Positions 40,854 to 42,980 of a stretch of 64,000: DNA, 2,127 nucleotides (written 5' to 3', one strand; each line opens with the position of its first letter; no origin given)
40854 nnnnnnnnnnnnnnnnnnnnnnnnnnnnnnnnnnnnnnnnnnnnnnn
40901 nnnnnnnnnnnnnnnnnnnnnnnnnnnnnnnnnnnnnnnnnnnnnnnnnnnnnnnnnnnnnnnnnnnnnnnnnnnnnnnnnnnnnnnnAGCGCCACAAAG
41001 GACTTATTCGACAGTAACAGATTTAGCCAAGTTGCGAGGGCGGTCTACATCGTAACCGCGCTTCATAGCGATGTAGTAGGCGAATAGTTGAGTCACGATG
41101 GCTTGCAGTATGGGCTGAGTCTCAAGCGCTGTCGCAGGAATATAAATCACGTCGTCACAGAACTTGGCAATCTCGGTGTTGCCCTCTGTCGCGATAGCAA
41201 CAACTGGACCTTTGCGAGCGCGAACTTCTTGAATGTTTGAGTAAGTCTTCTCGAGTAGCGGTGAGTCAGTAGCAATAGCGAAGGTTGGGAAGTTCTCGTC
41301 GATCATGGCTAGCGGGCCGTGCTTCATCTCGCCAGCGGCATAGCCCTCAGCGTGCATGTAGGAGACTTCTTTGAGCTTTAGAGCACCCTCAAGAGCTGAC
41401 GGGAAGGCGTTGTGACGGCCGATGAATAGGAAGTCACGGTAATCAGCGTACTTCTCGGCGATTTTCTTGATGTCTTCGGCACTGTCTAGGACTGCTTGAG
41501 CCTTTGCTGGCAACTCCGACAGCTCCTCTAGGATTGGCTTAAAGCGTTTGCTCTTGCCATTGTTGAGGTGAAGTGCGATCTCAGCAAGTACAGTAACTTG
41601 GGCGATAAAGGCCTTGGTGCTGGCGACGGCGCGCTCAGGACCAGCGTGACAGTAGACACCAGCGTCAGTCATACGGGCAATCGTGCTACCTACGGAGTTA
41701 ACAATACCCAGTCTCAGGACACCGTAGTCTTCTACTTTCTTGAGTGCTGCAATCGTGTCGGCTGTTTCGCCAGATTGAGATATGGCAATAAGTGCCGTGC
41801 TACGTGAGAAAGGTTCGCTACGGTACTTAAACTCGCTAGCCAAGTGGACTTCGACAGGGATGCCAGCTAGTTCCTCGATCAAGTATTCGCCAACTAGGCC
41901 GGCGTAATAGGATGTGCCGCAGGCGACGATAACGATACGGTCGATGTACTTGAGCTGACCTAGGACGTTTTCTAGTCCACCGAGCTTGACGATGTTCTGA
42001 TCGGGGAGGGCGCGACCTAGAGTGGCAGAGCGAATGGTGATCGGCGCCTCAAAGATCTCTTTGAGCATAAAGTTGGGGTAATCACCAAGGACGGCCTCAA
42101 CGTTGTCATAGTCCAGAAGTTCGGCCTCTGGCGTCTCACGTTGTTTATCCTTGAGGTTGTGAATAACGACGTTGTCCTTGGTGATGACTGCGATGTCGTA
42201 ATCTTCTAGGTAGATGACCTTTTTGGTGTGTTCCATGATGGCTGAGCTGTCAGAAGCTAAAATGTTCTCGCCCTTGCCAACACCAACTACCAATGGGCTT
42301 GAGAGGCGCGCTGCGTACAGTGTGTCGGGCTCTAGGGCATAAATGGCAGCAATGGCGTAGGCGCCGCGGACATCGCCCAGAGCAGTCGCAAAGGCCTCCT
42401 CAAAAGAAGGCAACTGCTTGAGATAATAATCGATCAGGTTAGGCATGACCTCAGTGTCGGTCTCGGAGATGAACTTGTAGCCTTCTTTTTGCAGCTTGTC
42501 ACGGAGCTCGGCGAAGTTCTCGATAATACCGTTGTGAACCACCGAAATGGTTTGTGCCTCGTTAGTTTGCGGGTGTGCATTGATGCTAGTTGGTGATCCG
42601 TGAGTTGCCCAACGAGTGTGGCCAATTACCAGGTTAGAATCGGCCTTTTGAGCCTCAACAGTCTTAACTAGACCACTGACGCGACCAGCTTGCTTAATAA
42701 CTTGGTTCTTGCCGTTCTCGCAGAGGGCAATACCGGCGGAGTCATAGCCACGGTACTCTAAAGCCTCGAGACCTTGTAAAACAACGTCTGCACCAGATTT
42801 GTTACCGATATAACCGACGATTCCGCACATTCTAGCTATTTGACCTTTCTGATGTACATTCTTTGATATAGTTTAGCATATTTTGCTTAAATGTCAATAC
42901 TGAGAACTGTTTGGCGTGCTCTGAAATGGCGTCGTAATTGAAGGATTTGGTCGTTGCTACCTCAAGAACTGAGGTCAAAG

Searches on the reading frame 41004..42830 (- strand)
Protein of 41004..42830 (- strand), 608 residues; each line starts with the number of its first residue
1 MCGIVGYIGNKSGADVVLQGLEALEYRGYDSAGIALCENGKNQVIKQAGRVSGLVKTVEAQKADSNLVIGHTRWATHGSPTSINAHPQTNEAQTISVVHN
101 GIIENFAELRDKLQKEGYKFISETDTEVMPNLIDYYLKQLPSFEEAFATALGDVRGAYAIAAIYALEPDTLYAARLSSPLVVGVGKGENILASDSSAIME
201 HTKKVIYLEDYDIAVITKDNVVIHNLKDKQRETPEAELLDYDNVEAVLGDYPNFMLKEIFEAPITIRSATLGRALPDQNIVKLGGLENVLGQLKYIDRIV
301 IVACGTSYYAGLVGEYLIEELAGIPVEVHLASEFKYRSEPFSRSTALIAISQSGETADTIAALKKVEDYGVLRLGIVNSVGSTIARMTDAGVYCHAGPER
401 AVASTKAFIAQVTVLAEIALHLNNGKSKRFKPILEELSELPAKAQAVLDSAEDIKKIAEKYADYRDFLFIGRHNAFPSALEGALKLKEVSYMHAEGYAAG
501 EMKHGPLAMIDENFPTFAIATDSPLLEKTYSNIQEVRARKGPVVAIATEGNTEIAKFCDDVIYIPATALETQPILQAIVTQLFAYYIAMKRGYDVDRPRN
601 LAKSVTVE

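Call 58: search_protein_families(library=pfam, proteins=[window:41004-42830:-], max_evalue=0.00001)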
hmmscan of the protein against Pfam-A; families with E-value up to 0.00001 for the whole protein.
window:41004-42830:- (608 aa): 4 families
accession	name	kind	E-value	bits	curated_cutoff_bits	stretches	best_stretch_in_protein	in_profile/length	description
PF01380.27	SIS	-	4.5e-53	179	25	2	297-415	6-125/131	SIS domain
PF13522.11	GATase_6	-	6.4e-18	65.5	27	1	65-192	10-128/130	Glutamine amidotransferase domain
PF13537.11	GATase_7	-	1.7e-13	51.1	25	1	85-199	13-122/123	Glutamine amidotransferase domain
PF13230.11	GATase_4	-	3.3e-06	26.7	23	1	30-129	34-133/272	Glutamine amidotransferases class-II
